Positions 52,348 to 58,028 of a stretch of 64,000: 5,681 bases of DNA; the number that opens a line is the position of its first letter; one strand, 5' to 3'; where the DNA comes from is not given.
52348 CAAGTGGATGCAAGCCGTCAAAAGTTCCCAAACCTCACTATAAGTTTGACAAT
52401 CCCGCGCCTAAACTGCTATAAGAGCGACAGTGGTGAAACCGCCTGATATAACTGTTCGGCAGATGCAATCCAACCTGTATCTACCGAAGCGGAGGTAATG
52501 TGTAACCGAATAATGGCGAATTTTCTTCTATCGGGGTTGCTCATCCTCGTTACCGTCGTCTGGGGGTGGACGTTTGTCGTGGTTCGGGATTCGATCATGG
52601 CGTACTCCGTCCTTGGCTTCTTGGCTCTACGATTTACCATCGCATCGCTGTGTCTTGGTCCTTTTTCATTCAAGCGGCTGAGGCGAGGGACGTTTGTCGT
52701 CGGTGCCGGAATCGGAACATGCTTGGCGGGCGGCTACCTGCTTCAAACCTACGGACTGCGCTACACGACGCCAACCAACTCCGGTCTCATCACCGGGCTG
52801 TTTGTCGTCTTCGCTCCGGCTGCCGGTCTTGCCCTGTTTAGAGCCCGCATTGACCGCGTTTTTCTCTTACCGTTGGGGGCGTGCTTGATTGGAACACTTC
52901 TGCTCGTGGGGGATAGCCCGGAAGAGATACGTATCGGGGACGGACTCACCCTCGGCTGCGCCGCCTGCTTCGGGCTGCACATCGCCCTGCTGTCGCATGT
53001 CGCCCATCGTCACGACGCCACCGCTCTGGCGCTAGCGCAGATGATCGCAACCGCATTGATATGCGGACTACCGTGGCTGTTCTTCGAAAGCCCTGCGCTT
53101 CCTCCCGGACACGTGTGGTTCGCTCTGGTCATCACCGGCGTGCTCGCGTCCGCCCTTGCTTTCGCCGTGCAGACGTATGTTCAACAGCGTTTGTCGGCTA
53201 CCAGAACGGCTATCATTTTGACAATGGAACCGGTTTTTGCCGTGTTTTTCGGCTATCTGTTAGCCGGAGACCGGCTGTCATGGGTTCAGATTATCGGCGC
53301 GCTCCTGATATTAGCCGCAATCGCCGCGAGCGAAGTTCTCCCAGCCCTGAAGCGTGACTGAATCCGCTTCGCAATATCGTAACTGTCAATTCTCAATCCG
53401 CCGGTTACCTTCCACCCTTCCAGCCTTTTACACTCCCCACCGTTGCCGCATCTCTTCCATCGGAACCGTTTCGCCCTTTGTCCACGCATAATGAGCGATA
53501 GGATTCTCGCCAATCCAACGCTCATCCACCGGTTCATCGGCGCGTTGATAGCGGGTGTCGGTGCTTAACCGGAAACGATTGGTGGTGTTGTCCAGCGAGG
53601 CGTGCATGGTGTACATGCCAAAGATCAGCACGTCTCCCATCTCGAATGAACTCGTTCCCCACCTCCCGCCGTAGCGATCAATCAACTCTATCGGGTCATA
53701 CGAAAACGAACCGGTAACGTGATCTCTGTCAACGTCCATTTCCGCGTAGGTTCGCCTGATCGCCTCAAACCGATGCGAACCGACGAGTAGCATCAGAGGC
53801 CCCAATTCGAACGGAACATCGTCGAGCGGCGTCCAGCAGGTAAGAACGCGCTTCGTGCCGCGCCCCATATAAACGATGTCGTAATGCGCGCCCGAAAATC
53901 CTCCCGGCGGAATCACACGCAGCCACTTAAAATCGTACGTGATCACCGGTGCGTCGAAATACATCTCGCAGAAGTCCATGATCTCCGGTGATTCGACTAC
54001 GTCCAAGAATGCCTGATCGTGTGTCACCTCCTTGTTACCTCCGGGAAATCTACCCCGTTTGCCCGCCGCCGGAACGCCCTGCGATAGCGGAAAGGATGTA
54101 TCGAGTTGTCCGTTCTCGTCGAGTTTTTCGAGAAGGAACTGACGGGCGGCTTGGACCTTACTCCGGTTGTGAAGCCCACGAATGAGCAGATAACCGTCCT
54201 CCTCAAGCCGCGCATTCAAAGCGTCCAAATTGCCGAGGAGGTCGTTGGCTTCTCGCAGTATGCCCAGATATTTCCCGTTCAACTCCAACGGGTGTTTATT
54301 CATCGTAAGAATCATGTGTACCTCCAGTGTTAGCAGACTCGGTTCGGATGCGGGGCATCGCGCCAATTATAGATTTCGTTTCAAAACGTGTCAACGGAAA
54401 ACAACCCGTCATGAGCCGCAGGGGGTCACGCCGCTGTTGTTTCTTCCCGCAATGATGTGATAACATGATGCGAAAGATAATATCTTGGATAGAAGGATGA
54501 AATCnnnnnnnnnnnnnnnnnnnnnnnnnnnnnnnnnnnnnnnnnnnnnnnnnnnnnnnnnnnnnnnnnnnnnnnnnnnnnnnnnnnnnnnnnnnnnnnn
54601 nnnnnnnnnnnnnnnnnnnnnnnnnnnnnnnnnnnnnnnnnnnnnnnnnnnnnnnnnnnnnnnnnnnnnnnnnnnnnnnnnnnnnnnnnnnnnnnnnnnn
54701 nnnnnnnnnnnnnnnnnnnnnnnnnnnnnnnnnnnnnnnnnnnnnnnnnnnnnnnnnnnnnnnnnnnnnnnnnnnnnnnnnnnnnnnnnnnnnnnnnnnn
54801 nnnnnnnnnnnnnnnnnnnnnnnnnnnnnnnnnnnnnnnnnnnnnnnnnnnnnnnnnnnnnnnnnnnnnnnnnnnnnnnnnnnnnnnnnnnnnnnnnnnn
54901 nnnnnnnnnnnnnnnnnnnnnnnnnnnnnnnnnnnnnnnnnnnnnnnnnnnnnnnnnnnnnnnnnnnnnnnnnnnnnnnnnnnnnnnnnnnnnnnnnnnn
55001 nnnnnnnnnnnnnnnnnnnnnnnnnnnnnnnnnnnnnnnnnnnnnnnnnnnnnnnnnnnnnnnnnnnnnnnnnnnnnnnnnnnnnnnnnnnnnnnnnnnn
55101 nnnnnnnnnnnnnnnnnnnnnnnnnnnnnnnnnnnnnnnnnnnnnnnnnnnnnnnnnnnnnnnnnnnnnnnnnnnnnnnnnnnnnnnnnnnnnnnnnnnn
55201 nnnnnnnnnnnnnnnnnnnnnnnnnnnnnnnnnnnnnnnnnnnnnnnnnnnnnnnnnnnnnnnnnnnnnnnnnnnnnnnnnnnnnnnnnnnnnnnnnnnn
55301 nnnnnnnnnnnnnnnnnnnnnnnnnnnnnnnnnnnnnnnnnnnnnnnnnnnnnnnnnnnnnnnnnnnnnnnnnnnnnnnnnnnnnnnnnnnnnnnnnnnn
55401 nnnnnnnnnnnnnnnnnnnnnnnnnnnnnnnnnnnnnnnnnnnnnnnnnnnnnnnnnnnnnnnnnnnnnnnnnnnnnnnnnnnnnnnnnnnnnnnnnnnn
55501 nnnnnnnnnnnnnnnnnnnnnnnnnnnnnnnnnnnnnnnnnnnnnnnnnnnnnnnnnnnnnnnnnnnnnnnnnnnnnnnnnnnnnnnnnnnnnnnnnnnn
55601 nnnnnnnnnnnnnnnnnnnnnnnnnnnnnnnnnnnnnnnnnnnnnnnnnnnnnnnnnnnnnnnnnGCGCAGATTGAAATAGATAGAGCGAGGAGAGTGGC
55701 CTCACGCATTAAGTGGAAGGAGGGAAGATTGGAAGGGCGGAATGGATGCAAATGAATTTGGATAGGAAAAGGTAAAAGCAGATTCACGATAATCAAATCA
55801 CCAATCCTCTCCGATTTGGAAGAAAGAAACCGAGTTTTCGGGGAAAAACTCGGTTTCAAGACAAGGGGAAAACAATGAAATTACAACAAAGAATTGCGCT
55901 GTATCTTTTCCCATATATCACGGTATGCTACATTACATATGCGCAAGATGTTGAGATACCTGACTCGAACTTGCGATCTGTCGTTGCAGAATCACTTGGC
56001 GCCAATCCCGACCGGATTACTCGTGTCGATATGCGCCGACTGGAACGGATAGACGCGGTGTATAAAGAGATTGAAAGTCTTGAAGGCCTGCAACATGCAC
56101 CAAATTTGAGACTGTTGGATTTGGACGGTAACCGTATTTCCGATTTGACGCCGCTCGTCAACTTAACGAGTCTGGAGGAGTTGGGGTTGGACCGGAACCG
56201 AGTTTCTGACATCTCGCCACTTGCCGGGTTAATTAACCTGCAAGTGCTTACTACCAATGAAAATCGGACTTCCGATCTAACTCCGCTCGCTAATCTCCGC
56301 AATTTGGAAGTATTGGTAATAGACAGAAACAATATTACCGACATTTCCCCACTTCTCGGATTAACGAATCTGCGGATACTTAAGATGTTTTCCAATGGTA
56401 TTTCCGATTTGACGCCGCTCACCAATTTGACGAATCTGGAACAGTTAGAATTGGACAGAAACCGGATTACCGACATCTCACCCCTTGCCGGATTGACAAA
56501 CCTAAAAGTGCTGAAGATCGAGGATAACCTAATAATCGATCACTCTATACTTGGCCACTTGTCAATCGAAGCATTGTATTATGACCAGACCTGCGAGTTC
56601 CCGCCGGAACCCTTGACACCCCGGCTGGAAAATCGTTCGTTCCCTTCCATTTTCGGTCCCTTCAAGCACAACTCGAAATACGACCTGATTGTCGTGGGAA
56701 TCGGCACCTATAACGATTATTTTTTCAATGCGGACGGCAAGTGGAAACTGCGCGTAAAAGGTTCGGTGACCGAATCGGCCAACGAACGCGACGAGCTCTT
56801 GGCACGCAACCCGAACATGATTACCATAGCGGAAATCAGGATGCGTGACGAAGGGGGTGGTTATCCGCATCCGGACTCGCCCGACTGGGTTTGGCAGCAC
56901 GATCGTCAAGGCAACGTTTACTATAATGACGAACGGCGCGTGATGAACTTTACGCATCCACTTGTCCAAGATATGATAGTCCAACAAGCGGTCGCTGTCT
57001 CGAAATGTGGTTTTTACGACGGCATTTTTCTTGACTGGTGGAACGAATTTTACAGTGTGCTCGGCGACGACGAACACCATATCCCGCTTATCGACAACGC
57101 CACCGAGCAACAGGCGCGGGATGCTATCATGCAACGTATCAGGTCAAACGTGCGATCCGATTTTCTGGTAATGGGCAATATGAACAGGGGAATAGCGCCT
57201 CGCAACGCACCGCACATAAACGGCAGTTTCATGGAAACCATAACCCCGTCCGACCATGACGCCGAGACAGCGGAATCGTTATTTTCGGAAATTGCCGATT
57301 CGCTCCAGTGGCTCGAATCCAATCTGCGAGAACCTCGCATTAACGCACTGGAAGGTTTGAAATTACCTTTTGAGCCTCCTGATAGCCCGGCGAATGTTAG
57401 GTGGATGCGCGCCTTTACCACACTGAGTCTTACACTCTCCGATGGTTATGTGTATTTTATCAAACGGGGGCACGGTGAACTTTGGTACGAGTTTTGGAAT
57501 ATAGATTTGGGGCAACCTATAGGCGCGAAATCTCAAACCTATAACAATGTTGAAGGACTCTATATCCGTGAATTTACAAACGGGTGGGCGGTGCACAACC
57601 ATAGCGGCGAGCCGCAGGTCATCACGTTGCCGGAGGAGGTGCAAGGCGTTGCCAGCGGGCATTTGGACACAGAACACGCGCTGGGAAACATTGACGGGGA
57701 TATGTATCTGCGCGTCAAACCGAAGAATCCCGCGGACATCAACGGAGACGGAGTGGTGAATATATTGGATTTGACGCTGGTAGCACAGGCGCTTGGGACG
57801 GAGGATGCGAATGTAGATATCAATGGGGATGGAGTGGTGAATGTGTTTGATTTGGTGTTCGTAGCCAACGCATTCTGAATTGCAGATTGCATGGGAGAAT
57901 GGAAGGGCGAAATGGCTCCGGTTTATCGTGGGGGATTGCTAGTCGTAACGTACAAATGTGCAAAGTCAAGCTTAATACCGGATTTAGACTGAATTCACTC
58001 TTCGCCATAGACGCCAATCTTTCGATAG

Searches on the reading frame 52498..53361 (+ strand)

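Call 17: search_protein_families(library=pfam, proteins=[window:52498-53361:+], max_evalue=0.00001)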
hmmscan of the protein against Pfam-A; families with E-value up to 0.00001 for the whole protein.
window:52498-53361:+ (287 aa): 1 family
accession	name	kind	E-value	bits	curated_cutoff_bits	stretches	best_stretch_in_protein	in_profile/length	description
PF00892.27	EamA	-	3.3e-33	115.3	28.2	2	146-276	2-131/135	EamA-like transporter family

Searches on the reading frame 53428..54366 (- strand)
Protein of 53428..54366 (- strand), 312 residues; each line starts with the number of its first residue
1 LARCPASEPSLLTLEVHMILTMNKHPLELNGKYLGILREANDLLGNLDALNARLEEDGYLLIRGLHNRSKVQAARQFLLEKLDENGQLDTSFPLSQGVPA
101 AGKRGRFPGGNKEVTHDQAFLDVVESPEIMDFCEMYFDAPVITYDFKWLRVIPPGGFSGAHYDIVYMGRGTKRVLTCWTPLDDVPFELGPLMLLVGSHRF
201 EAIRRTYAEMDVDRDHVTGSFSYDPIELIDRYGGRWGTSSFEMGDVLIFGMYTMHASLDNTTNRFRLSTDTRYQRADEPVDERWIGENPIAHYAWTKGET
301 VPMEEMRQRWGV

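Call 17: search_protein_families(library=pfam, proteins=[window:53428-54366:-], max_evalue=0.00001)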
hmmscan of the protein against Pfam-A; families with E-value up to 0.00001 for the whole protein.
window:53428-54366:- (312 aa): 1 family
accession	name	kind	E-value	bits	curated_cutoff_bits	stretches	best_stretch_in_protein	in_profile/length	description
PF05721.19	PhyH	-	2.9e-16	60.9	22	1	55-266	2-211/213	Phytanoyl-CoA dioxygenase (PhyH)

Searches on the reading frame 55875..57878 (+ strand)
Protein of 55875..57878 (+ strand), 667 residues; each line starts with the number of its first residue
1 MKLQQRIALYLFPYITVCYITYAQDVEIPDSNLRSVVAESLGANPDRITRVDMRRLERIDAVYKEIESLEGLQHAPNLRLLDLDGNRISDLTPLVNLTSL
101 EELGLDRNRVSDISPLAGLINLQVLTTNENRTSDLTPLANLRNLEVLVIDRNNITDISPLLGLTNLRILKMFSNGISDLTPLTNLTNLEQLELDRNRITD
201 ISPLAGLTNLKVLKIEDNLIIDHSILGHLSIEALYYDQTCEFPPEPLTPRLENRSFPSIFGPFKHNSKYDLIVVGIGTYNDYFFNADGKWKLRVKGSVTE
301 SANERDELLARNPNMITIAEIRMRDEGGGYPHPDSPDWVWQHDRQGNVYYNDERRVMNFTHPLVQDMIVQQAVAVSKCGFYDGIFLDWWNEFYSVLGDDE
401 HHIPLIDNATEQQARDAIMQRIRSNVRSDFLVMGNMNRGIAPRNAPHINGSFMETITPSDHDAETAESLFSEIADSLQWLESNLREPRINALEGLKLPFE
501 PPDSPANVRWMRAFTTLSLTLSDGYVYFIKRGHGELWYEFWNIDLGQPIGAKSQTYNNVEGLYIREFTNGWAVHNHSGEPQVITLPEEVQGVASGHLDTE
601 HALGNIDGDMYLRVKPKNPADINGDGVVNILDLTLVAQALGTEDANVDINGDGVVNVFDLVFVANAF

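Call 17: search_protein_families(library=pfam, proteins=[window:55875-57878:+], max_evalue=0.00001)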
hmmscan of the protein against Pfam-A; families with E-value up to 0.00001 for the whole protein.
window:55875-57878:+ (667 aa): 4 families
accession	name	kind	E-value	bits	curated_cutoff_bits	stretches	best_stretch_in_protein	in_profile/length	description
PF12799.13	LRR_4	-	6.7e-27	93.4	27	3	143-184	2-44/44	Leucine Rich repeats (2 copies)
PF13855.12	LRR_8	-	3.2e-12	46.5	27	0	183-220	22-61/61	Leucine rich repeat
PF00404.24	Dockerin_1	-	1.5e-09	38.4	22.9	1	620-666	2-55/57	Dockerin type I domain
PF14885.12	GHL15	-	1.3e-08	35.5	27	1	330-571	39-271/271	Hypothetical glycosyl hydrolase family 15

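Call 76: search_protein_families(library=ncbifam, proteins=[window:55875-57878:+], max_evalue=0.001)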
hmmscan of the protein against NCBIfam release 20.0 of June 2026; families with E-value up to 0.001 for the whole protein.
window:55875-57878:+ (667 aa): 5 families
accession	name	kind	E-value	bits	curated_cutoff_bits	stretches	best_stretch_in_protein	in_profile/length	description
NF033188.1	internalin_H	exception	1.7e-39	135.9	1050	1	25-228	45-250/548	InlH/InlC2 family class 1 internalin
NF033189.1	internalin_A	exception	1.5e-33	116.1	1600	1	46-229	67-249/799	class 1 internalin InlA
NF033190.2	inl_like_NEAT_1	exception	5.9e-26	91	1275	1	49-227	280-457/754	NEAT domain-containing leucine-rich repeat protein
NF033186.1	internalin_K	exception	7.4e-09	34.6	1100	2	24-191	41-214/604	class 1 internalin InlK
NF047464.1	FibnectbindLIC11051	equivalog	1.1e-07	30.7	1000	1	76-220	420-569/685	LIC_11051 family fibronectin-binding protein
